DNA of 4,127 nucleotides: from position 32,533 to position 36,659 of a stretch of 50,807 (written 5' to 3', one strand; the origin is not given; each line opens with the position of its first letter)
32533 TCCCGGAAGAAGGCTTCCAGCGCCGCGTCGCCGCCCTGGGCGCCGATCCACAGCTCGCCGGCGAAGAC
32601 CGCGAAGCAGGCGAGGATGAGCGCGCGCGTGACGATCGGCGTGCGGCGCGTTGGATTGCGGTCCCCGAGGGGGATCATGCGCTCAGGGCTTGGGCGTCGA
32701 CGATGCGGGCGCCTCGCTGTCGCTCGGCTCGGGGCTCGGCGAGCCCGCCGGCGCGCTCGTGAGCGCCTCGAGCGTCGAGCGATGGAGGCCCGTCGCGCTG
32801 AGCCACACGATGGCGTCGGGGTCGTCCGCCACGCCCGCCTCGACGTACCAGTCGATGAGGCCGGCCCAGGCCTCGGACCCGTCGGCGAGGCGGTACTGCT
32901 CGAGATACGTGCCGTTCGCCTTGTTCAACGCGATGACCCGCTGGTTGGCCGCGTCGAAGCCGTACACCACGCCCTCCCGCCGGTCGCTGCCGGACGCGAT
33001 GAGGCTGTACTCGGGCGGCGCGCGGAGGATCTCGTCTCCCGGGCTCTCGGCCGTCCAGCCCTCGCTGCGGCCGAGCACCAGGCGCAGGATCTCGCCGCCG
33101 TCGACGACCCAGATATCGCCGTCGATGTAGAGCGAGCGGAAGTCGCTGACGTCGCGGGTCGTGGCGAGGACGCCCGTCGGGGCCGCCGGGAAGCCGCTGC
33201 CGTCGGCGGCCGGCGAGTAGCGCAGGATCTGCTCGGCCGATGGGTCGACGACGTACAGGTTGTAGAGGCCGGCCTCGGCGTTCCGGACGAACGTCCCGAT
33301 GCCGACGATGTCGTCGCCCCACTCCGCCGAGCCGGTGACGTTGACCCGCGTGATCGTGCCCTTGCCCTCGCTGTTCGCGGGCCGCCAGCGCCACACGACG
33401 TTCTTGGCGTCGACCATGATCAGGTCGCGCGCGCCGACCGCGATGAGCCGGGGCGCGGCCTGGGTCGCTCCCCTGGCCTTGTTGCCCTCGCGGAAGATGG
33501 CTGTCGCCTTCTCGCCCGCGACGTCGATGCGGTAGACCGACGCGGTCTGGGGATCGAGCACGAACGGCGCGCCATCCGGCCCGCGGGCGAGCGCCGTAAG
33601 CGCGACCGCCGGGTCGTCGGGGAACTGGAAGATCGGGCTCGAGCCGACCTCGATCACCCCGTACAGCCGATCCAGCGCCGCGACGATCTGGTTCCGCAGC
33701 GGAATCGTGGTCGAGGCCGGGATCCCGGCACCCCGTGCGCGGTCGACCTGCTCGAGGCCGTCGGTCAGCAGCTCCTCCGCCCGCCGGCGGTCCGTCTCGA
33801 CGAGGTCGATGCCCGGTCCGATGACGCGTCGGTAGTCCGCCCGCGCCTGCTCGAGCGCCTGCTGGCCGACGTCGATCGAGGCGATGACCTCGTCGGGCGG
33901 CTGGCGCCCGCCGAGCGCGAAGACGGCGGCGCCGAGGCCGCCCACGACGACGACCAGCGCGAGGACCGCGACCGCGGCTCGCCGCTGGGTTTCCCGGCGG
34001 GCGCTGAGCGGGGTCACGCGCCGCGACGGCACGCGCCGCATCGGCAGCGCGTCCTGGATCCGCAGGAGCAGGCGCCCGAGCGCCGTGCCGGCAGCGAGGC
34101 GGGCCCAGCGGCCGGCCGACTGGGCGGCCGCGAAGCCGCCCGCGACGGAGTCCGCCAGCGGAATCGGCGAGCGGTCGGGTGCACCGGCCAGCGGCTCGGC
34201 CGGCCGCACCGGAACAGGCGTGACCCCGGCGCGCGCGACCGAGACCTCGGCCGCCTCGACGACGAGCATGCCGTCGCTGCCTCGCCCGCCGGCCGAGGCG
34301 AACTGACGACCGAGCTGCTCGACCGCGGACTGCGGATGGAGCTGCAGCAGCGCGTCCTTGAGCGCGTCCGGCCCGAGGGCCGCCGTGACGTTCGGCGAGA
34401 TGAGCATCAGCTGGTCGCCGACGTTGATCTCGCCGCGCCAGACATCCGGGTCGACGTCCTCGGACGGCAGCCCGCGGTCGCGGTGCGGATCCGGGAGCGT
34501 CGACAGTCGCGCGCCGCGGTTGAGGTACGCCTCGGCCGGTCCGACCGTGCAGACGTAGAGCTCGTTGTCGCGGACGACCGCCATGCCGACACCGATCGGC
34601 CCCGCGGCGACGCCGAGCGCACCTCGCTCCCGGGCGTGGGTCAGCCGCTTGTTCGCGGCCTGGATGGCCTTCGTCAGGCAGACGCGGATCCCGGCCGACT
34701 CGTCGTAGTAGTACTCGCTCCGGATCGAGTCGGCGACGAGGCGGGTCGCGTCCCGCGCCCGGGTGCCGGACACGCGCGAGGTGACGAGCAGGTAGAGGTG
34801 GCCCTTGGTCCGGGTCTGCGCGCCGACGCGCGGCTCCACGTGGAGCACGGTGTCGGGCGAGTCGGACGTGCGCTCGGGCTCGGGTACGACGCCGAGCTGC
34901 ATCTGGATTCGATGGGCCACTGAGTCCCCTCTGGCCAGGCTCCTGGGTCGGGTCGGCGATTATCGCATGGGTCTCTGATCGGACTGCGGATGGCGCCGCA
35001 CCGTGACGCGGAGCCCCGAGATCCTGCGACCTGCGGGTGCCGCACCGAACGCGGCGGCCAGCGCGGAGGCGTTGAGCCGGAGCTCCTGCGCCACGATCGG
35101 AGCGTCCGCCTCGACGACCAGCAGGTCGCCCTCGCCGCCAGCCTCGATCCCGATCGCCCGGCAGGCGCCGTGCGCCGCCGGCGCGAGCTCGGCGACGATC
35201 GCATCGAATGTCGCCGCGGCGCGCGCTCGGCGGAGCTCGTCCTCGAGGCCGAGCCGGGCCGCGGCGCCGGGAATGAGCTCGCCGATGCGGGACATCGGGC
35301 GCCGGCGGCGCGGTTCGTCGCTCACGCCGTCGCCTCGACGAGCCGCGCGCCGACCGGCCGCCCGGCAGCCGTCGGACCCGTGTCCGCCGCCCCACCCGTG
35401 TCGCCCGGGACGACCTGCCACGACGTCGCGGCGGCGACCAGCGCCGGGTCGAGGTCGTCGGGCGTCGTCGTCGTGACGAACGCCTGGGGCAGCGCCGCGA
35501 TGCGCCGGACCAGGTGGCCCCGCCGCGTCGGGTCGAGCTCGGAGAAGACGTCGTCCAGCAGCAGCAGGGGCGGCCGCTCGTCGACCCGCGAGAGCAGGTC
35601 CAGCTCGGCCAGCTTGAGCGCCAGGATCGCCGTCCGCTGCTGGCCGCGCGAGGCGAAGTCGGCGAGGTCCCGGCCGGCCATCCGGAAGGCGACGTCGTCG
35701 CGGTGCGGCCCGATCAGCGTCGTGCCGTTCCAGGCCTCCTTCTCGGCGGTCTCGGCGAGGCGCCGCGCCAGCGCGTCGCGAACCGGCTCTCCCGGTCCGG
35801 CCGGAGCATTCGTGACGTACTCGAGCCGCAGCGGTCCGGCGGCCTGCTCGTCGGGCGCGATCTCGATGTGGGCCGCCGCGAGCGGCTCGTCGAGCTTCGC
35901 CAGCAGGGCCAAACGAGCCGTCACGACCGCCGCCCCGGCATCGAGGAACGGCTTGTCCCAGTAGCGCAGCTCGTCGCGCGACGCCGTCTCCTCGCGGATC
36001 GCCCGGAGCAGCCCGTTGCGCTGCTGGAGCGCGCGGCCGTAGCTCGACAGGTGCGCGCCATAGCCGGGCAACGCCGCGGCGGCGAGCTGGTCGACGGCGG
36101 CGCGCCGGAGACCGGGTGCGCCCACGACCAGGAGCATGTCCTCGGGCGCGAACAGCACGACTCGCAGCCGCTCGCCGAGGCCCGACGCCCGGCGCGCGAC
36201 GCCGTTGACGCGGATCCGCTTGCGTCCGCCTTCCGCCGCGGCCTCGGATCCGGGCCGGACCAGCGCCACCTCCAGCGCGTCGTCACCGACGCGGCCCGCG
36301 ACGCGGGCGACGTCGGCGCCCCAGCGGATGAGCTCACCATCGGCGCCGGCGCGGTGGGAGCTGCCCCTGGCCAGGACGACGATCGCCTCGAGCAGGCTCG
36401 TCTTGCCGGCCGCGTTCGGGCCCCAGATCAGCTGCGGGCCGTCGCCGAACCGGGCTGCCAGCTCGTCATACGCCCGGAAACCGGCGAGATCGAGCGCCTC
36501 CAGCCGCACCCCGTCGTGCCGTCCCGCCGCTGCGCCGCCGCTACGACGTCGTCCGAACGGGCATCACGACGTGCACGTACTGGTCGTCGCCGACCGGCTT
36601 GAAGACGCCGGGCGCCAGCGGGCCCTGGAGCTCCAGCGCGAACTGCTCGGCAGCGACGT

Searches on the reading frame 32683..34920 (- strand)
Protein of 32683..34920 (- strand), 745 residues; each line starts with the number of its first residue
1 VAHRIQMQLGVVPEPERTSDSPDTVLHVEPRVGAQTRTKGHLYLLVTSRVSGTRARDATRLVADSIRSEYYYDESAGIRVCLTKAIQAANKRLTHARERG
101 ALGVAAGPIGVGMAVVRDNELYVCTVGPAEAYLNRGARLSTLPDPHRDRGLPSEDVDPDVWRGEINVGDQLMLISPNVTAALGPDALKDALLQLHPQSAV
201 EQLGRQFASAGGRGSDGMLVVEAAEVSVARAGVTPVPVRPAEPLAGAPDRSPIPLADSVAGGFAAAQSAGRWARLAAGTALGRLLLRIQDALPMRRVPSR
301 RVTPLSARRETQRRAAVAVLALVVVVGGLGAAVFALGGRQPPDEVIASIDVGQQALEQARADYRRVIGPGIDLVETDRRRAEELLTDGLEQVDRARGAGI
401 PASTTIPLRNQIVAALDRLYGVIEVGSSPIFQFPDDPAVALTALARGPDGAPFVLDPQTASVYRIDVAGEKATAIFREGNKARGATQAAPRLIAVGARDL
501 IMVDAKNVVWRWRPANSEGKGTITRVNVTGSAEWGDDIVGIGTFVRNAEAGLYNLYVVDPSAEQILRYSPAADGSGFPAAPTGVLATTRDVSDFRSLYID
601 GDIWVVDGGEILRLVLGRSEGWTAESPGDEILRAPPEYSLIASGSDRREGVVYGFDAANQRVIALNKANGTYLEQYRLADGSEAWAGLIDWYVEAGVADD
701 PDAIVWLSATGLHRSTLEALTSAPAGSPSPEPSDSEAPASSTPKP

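Call 14: search_protein_families(library=pfam, proteins=[window:32683-34920:-], max_evalue=0.001)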
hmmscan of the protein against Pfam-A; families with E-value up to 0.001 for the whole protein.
window:32683-34920:- (745 aa): 0 families

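Call 55: search_protein_families(library=ncbifam, proteins=[window:32683-34920:-], max_evalue=0.001)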
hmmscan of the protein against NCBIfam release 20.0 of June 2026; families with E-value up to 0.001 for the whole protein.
window:32683-34920:- (745 aa): 1 family
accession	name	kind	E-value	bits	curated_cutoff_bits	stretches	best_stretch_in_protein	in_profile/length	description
NF033484.1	Stp1_PP2C_phos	equivalog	0.00038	20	230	0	50-142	33-125/232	Stp1/IreP family PP2C-type Ser/Thr phosphatase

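Call 70: search_protein_families(library=pfam, proteins=[window:32683-34920:-], max_evalue=10)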
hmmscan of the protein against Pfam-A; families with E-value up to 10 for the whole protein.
window:32683-34920:- (745 aa): 0 families

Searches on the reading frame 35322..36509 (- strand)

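Call 16: search_protein_families(library=pfam, proteins=[window:35322-36509:-], max_evalue=0.01)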
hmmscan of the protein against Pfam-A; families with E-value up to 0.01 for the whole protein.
window:35322-36509:- (395 aa): 8 families
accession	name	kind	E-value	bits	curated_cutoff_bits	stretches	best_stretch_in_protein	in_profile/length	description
PF02463.25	SMC_N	-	4.1e-14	53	40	1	3-351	2-200/220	RecF/RecN/SMC N terminal domain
PF13304.12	AAA_21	-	1.4e-08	35.6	27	1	30-48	6-24/304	AAA domain, putative AbiEii toxin, Type IV TA system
PF13476.12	AAA_23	-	7.6e-08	33.7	27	1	6-56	2-52/201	AAA domain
PF13175.12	AAA_15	-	2.5e-05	24.5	32.1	1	1-50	1-50/374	AAA ATPase domain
PF13514.12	AAA_27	-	5.8e-05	23.2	22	1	1-53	1-56/206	AAA domain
PF11398.14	DUF2813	-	0.0016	18.3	21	1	1-46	1-45/372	Protein of unknown function (DUF2813)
PF13555.12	AAA_29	-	0.0021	18.2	27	1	5-49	3-48/61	P-loop containing region of AAA domain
PF01637.24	ATPase_2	-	0.0039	17.5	33.2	0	16-49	13-46/225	ATPase domain predominantly from Archaea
